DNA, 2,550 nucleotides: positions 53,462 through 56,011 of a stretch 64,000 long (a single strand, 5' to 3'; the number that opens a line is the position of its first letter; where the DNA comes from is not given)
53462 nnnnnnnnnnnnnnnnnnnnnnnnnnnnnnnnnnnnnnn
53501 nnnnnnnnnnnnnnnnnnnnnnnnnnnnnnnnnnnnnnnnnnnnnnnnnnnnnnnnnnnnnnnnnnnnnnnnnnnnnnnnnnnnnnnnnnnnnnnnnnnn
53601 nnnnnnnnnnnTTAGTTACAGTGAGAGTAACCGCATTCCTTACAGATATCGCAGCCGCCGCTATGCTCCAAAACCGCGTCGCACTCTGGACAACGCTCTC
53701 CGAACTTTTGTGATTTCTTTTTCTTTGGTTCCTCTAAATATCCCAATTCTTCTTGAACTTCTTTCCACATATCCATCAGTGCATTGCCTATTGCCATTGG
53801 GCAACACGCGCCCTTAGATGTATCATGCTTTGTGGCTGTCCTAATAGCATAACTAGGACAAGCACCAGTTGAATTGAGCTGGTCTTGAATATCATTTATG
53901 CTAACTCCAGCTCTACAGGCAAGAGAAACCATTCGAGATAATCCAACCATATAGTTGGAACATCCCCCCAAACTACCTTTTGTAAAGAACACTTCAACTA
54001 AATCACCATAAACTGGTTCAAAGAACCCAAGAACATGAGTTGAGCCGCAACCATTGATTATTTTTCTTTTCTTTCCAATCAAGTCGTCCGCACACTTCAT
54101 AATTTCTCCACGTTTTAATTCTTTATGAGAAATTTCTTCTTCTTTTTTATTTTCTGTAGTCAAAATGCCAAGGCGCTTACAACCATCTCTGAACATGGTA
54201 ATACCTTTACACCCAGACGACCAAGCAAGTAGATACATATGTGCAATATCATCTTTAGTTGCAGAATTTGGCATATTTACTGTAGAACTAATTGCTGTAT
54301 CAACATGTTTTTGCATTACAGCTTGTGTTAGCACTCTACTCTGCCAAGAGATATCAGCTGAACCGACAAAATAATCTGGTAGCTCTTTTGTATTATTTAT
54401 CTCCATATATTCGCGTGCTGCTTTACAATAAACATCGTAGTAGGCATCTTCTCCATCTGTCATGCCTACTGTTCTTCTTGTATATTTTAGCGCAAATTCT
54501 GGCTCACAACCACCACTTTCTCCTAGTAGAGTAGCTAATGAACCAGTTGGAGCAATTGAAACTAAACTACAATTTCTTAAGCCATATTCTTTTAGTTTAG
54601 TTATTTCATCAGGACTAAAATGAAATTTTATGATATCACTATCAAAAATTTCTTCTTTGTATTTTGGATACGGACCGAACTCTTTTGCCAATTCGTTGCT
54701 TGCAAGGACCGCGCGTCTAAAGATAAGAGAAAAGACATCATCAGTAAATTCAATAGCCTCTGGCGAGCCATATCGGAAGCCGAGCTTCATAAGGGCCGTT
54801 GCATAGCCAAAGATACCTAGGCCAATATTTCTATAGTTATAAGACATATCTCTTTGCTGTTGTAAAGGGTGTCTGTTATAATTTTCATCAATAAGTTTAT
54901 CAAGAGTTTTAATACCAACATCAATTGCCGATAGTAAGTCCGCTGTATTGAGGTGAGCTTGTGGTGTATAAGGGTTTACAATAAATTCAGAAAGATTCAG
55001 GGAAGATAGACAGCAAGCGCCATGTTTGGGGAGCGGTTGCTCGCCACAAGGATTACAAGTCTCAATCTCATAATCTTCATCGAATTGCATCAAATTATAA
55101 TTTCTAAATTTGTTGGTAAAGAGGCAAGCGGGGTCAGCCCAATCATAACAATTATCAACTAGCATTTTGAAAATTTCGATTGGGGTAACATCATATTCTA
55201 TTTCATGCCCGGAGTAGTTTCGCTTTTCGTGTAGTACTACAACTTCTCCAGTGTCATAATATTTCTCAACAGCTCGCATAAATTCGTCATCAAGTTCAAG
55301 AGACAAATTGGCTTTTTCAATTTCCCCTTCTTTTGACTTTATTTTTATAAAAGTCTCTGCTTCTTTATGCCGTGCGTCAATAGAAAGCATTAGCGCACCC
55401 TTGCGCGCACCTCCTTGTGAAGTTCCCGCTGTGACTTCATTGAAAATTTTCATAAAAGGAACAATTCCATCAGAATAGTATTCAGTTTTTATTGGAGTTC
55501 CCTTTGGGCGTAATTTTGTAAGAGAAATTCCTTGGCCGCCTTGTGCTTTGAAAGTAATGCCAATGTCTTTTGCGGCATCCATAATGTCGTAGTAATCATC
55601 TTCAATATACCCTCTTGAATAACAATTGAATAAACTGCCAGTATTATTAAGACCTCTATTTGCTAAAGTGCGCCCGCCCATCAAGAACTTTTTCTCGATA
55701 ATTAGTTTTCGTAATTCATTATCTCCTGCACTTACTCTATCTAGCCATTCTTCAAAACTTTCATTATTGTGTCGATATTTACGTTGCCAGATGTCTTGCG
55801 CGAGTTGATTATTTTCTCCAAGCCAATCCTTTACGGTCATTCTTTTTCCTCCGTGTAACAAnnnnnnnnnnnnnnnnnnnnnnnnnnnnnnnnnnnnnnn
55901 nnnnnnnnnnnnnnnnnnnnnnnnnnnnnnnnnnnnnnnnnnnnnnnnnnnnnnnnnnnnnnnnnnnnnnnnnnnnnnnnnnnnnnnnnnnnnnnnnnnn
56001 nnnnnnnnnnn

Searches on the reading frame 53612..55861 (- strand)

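Call 9: search_protein_families(library=phrogs, proteins=[window:53612-55861:-])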
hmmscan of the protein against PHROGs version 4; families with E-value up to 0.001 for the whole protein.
window:53612-55861:- (749 aa): 8 families
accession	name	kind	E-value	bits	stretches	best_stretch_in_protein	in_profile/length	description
phrog_84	-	DNA, RNA and nucleotide metabolism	1.2e-118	398.6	1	48-748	247-973/975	ribonucleoside-diphosphate reductase large subunit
phrog_3844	-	moron, auxiliary metabolic gene and host takeover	1.2e-33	117.8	1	279-552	158-425/451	NrdA-like aerobic NDP reductase large subunit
phrog_367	-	DNA, RNA and nucleotide metabolism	2.2e-25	90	1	137-560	266-652/701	ribonucleotide reductase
phrog_3987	-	DNA, RNA and nucleotide metabolism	1e-21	78.1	1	52-200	195-346/467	ribonucleotide reductase large subunit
phrog_12229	-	DNA, RNA and nucleotide metabolism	3.7e-10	39.9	1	66-156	66-154/577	ribonucleotide reductase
phrog_6132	-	DNA, RNA and nucleotide metabolism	2.1e-09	38.1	1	49-151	187-289/530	ribonucleotide reductase large subunit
phrog_30939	-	DNA, RNA and nucleotide metabolism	3.6e-09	36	0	259-447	655-817/977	ribonucleotide reductase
phrog_22953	-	DNA, RNA and nucleotide metabolism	0.00057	20.9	0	115-202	5-97/201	ribonucleotide reductase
